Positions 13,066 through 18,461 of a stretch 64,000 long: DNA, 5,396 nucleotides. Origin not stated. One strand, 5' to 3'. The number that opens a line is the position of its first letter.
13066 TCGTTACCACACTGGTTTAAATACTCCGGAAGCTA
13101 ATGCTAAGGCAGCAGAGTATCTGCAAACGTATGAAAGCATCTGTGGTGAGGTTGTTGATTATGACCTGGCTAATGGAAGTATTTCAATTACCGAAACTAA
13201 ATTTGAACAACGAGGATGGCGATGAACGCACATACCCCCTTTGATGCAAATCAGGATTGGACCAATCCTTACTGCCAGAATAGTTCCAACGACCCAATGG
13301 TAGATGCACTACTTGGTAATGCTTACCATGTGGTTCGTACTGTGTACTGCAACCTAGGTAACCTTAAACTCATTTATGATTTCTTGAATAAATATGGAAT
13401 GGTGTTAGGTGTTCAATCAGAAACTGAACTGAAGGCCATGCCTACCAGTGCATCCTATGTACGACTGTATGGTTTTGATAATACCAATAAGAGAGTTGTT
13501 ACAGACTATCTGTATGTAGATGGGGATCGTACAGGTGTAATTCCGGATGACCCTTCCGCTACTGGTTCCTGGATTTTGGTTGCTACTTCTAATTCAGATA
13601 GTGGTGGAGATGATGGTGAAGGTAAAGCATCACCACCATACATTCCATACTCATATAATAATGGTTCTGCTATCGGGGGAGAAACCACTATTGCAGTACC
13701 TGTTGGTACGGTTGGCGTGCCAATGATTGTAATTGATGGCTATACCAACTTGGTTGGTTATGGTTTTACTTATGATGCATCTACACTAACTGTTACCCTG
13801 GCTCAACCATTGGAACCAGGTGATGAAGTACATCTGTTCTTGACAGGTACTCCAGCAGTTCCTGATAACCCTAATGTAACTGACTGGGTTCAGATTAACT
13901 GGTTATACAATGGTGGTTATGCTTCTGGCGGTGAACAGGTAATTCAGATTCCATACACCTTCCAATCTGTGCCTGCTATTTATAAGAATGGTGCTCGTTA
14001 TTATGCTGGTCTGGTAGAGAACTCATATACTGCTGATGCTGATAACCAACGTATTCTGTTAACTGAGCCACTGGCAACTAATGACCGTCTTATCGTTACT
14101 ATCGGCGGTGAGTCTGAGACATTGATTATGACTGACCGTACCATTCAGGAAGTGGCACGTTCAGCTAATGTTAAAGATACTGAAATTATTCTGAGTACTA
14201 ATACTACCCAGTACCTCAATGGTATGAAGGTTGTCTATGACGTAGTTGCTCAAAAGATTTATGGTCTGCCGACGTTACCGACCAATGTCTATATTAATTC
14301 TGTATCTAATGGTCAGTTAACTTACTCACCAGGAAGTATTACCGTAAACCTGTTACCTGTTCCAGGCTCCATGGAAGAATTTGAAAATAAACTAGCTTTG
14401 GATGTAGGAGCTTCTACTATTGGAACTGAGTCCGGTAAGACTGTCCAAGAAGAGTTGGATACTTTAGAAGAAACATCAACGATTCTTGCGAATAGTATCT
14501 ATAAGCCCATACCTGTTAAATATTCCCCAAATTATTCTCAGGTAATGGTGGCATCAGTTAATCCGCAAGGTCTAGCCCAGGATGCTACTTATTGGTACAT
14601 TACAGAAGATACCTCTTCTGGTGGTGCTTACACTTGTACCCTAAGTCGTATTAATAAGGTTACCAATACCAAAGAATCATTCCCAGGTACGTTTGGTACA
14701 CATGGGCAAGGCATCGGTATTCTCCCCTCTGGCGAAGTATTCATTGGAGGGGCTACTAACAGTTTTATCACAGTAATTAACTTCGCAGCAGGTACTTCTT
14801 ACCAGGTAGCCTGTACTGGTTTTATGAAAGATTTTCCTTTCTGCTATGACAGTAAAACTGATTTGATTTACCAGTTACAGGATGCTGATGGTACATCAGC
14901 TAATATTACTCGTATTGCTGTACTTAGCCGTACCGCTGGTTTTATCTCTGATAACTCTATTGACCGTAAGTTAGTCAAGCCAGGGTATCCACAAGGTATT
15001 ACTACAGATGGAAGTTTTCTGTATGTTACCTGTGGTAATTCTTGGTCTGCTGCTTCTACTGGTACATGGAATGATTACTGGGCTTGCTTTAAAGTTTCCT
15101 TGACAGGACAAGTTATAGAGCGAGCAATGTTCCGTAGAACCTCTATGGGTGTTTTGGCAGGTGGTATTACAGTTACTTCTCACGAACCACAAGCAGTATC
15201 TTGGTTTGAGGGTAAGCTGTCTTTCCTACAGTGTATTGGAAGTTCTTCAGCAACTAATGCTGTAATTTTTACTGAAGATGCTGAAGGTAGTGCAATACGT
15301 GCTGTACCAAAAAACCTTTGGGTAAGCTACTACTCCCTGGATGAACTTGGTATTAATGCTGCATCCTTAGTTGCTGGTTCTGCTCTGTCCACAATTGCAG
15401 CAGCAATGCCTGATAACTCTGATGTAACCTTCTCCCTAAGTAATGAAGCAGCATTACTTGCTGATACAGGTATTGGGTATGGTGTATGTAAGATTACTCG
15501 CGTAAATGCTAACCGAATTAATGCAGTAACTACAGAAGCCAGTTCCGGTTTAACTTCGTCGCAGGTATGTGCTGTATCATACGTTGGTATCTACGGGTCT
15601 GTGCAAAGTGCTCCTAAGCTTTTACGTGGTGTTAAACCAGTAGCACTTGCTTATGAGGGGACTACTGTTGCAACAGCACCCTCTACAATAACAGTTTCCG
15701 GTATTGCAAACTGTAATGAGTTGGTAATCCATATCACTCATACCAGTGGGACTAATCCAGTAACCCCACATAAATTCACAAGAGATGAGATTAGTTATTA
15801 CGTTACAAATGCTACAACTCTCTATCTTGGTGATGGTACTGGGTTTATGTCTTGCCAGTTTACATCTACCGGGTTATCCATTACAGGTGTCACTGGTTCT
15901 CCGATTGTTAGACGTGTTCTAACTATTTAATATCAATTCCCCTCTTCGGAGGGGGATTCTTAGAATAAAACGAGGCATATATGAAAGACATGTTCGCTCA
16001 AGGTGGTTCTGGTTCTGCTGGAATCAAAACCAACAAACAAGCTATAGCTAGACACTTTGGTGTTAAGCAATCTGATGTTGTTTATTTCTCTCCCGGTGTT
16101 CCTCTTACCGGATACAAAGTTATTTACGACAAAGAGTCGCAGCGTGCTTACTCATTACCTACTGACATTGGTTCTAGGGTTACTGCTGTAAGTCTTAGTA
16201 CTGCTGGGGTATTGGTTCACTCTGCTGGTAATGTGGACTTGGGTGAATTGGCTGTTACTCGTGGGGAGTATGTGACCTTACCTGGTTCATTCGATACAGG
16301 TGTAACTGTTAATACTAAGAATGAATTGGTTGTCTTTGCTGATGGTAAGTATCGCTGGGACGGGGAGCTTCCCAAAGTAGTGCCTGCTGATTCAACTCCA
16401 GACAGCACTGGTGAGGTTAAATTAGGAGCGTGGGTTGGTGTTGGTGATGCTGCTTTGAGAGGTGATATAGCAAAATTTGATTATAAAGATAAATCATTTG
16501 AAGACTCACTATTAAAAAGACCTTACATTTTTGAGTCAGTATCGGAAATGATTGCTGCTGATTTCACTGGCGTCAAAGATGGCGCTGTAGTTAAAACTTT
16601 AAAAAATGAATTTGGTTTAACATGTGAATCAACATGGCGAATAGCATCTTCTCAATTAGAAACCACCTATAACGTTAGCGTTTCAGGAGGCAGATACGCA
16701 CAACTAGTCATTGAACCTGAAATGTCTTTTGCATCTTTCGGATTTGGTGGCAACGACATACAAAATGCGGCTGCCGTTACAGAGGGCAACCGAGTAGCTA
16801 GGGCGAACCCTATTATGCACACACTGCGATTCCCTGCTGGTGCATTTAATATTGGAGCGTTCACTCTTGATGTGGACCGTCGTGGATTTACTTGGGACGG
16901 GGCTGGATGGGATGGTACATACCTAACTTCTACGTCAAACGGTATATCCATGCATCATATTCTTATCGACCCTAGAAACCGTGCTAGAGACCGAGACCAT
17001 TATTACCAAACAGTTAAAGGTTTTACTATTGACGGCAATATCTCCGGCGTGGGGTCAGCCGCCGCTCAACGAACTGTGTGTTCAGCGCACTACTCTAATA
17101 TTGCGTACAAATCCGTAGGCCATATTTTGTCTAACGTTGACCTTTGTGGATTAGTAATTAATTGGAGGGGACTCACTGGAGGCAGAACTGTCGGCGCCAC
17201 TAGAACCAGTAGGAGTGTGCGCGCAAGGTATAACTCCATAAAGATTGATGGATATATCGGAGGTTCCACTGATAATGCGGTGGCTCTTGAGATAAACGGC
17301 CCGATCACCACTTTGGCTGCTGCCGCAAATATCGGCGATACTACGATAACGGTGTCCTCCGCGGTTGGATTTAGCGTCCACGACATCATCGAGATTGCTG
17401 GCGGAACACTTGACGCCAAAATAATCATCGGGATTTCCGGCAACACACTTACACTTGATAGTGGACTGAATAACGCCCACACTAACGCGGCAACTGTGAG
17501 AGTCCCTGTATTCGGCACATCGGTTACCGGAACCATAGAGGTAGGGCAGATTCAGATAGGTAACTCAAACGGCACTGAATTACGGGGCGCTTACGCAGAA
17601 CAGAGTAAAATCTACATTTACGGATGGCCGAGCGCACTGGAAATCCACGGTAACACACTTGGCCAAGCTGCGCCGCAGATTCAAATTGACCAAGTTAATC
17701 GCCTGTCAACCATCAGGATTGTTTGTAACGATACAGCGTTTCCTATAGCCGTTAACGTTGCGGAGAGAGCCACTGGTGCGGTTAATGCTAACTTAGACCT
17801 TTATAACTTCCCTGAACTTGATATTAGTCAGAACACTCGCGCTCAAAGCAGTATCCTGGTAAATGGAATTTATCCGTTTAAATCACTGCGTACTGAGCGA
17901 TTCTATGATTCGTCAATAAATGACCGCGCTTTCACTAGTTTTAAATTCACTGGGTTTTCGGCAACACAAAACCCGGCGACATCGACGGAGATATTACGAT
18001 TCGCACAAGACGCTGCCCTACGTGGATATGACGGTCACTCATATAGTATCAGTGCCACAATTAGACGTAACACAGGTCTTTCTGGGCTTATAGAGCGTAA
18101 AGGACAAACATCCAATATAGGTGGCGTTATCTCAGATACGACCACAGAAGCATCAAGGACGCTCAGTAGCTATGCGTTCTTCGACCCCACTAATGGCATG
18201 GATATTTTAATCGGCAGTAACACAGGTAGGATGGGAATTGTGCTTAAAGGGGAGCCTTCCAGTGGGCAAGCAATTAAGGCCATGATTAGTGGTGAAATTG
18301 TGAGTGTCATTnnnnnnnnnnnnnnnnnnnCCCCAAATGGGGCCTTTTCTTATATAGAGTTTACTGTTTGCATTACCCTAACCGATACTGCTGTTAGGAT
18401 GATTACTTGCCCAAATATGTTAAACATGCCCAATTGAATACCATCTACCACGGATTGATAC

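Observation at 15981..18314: Tailspike gene looks mosaic: phage-typical N-terminal part, then a GC-richer C-terminal beta-helix-like domain with different codon usage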

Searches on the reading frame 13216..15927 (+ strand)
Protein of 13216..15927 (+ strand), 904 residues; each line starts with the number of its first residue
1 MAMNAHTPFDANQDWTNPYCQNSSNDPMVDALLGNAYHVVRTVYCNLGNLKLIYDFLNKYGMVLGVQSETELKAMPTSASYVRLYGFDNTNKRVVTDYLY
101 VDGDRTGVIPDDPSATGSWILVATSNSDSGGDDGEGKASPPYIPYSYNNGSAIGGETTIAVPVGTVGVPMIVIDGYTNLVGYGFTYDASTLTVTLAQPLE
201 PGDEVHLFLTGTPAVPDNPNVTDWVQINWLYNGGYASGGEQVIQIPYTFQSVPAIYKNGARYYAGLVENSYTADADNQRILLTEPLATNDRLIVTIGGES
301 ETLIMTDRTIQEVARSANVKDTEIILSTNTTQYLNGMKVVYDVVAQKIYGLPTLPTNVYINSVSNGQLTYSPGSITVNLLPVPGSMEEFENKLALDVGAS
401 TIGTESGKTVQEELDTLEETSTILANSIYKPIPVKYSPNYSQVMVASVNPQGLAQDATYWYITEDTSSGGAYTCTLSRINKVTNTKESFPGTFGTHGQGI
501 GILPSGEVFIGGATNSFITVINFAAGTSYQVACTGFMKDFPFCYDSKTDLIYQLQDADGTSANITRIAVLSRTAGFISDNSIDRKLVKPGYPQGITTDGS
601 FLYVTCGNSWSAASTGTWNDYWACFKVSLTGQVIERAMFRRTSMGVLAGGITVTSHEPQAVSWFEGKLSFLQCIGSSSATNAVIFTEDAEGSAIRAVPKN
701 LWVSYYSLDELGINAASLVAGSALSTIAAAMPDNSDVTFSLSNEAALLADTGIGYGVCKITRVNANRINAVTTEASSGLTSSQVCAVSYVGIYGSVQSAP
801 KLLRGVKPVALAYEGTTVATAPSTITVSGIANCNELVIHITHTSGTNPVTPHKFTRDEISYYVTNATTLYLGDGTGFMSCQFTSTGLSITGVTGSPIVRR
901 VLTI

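Call 8: search_protein_families(library=pfam, proteins=[window:13216-15927:+], max_evalue=0.1)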
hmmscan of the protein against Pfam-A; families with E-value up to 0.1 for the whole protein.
window:13216-15927:+ (904 aa): 0 families

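Call 9: search_protein_families(library=phrogs, proteins=[window:13216-15927:+], max_evalue=0.01)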
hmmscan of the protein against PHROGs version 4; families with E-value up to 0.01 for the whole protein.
window:13216-15927:+ (904 aa): 14 families
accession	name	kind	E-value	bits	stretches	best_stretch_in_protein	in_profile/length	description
phrog_12242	-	tail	3.7e-260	867.8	1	3-476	1-475/1048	tail protein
phrog_9383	-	tail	3.3e-55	189.2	2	227-847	268-807/1056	tail protein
phrog_19374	-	tail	1.2e-44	153.5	2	226-418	265-457/1057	tail protein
phrog_24578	-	unknown function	9.2e-44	150.5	2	226-391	266-429/1019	-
phrog_36390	-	tail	3.2e-37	129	2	226-389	264-422/1048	tail spike protein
phrog_23412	-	tail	3.7e-37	128.6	2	226-389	264-422/1167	tail protein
phrog_34776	-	other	1.5e-36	126.6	2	226-389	264-422/1013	haemolysin-type calcium binding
phrog_24271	-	tail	8.4e-34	117.7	1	139-451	15-310/742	tail fiber protein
phrog_20231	-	tail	2.2e-30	106.8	1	238-404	5-154/691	tail protein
phrog_7992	-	tail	3.3e-29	102.8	2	226-375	264-411/1163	tail spike protein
phrog_17312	-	tail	6.1e-24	85.3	2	146-212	191-259/792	tail protein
phrog_13781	-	tail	5.6e-20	72.5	1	310-411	199-300/782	tail spike protein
phrog_29955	-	connector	7.5e-06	26.1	1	3-77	1-71/556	appendage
phrog_19162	-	unknown function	2.3e-05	24.4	0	152-214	262-323/419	-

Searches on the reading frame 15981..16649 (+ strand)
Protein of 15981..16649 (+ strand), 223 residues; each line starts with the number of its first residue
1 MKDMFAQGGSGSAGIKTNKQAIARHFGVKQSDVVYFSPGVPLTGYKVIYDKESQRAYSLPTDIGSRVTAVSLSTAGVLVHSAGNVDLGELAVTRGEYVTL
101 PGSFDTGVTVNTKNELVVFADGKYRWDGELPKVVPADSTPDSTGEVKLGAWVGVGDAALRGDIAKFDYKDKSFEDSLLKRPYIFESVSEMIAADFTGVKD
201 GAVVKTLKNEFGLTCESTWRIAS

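Call 9: search_protein_families(library=phrogs, proteins=[window:15981-16649:+], max_evalue=0.01)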
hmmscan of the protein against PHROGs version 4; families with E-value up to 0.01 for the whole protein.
window:15981-16649:+ (223 aa): 46 families (the best 25 are shown)
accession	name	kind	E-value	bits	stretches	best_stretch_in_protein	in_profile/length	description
phrog_7992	-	tail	4.5e-104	350.7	1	1-169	327-495/1163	tail spike protein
phrog_18484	-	tail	4.9e-74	250.8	1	1-165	1-165/770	tail protein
phrog_11182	-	tail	1.2e-61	209.9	1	1-164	1-159/548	tail spike protein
phrog_34776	-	other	3.7e-54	184.9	1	20-164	346-489/1013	haemolysin-type calcium binding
phrog_36390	-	tail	5.7e-52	177.8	1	20-165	346-490/1048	tail spike protein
phrog_23412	-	tail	1.9e-51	175.9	1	20-174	346-498/1167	tail protein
phrog_38183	-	tail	5.6e-49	168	1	1-167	1-164/643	tail protein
phrog_35653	-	tail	6.7e-49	167.6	1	1-161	1-155/744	tail fiber protein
phrog_32933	-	tail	6.2e-44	151.3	1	1-152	1-150/666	tail spike protein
phrog_27199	-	tail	4.1e-42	145.5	1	2-161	2-158/770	tail protein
phrog_14879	-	tail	9.9e-32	111.2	1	21-167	8-160/642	tail fiber protein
phrog_21878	-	tail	1.4e-29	103.7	1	2-177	2-132/810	tail fiber protein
phrog_25325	-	tail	9.9e-28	97.9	1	48-164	1-115/631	tail spike protein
phrog_4217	-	tail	1.1e-24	88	1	11-164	4-135/694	tail protein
phrog_1819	-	tail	2.7e-19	70.1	1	19-169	6-143/678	tail spike protein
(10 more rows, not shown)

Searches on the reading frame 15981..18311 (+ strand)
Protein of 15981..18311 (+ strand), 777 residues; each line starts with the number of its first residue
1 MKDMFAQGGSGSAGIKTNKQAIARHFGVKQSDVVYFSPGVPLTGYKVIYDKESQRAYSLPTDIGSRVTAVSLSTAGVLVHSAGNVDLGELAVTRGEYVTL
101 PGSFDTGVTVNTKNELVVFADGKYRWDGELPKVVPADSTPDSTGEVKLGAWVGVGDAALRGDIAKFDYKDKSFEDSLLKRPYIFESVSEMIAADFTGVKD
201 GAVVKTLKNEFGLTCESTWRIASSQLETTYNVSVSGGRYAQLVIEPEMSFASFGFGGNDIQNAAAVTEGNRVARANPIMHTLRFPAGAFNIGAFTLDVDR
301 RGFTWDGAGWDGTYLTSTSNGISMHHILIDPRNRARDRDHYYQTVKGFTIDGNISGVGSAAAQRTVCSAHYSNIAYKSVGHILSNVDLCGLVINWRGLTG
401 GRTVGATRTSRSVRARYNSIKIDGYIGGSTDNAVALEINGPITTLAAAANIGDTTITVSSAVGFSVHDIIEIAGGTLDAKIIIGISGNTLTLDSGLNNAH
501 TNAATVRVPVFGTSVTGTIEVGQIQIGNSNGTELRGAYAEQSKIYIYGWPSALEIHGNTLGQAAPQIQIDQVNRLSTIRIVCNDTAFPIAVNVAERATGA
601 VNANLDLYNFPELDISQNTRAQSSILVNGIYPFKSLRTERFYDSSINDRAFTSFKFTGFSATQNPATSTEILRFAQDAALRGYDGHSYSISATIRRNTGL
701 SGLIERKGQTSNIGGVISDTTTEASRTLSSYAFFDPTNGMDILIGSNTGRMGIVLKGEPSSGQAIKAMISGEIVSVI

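Call 8: search_protein_families(library=pfam, proteins=[window:15981-18311:+], max_evalue=0.1)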
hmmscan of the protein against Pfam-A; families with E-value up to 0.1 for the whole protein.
window:15981-18311:+ (777 aa): 1 family
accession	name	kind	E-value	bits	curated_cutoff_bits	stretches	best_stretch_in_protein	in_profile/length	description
PF18668.6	Tail_spike_N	-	5.2e-23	81.4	25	1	92-156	3-70/70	Tail spike TSP1/Gp66 receptor binding N-terminal domain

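Call 9: search_protein_families(library=phrogs, proteins=[window:15981-18311:+], max_evalue=0.01)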
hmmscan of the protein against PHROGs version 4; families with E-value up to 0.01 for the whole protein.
window:15981-18311:+ (777 aa): 33 families (the best 25 are shown)
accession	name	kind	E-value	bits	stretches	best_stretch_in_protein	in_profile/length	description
phrog_7992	-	tail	2.6e-103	348.2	1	1-171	327-497/1163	tail spike protein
phrog_18484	-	tail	1.2e-72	246.2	1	1-165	1-165/770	tail protein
phrog_11182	-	tail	8e-61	207.2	1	1-164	1-159/548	tail spike protein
phrog_34776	-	other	3.7e-53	181.6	1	20-164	346-489/1013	haemolysin-type calcium binding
phrog_36390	-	tail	7.2e-51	174.2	1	20-165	346-490/1048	tail spike protein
phrog_23412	-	tail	2.3e-50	172.3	1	20-174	346-498/1167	tail protein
phrog_38183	-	tail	5.3e-48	164.7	1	1-167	1-164/643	tail protein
phrog_35653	-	tail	5.4e-48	164.6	1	1-161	1-155/744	tail fiber protein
phrog_32933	-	tail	6.9e-43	147.8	1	1-152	1-150/666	tail spike protein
phrog_27199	-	tail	5.1e-41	141.9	1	2-161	2-158/770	tail protein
phrog_14879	-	tail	1.2e-30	107.6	1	23-167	10-160/642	tail fiber protein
phrog_21878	-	tail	3.3e-28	99.2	1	2-170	2-126/810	tail fiber protein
phrog_25325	-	tail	1.5e-26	94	1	48-164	1-115/631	tail spike protein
phrog_4217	-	tail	1.7e-24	87.4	1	11-261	4-225/694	tail protein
phrog_1819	-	tail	1.6e-18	67.5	1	19-169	6-143/678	tail spike protein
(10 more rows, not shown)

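Call 18: search_solved_structures(query=window:15981-18311:+, max_evalue=0.01, show_alignments=2)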
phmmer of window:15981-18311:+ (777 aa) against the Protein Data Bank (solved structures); distinct sequences matched with E-value up to 0.01: 11.
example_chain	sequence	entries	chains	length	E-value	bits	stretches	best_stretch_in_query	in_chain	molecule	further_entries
4oj5_A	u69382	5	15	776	1e-71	245.5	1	1-167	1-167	Tailspike protein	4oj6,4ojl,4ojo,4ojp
4qnl_A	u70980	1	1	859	2.4e-60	207.9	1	1-163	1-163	Tail fiber protein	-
5w6f_A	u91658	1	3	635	4.5e-60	207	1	10-174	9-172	tailspike protein 3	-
6nw9_A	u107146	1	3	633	4.5e-60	207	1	10-174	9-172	Tailspike protein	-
9d84_A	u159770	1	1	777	1.2e-58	202.2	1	1-164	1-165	Gp48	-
5w6h_A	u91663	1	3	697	1.3e-48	169.1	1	20-165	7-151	tailspike protein 4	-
9vvr_A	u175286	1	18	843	7.5e-14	54.2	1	97-164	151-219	Tail spike protein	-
9lna_A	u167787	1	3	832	1.9e-11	46.2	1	98-164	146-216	Tail fibers protein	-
9occ_G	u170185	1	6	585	1.9e-11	46.2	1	92-167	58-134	Putative tail protein gp13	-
9d80_D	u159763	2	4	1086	3.9e-11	45.2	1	17-165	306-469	Tail fiber protein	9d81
8x8m_A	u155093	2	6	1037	1.6e-08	36.6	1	99-159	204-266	Probable tail spike protein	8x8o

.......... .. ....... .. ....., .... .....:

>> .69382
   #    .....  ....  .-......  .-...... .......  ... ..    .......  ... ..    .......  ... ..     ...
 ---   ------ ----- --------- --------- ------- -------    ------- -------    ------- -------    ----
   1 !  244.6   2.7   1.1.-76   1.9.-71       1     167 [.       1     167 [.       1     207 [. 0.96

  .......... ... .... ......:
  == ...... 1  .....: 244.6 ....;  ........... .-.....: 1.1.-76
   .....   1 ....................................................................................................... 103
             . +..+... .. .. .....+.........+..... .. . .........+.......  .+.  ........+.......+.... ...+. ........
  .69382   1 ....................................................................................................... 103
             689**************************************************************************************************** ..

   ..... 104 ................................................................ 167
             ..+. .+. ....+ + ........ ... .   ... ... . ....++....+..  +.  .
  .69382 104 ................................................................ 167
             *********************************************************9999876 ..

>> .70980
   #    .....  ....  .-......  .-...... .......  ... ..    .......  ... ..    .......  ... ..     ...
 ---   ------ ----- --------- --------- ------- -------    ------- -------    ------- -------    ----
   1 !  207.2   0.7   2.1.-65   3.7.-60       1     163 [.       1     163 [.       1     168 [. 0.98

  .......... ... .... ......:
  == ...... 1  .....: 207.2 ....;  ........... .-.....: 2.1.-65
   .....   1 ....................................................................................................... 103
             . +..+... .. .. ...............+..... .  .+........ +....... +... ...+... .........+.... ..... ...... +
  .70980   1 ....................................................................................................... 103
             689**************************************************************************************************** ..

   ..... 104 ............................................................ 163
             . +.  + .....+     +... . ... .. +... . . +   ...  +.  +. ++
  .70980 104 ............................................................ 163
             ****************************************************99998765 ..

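Call 66: search_protein_families(library=ncbifam, proteins=[window:15981-18311:+], max_evalue=0.1)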
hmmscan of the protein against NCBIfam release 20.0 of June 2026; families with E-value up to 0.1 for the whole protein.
window:15981-18311:+ (777 aa): 1 family
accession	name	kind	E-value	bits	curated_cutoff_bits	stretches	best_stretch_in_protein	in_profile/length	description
NF009628.0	PRK13149.1-2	equivalog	0.079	12.8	103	0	59-102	24-67/76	H/ACA RNA-protein complex component Gar1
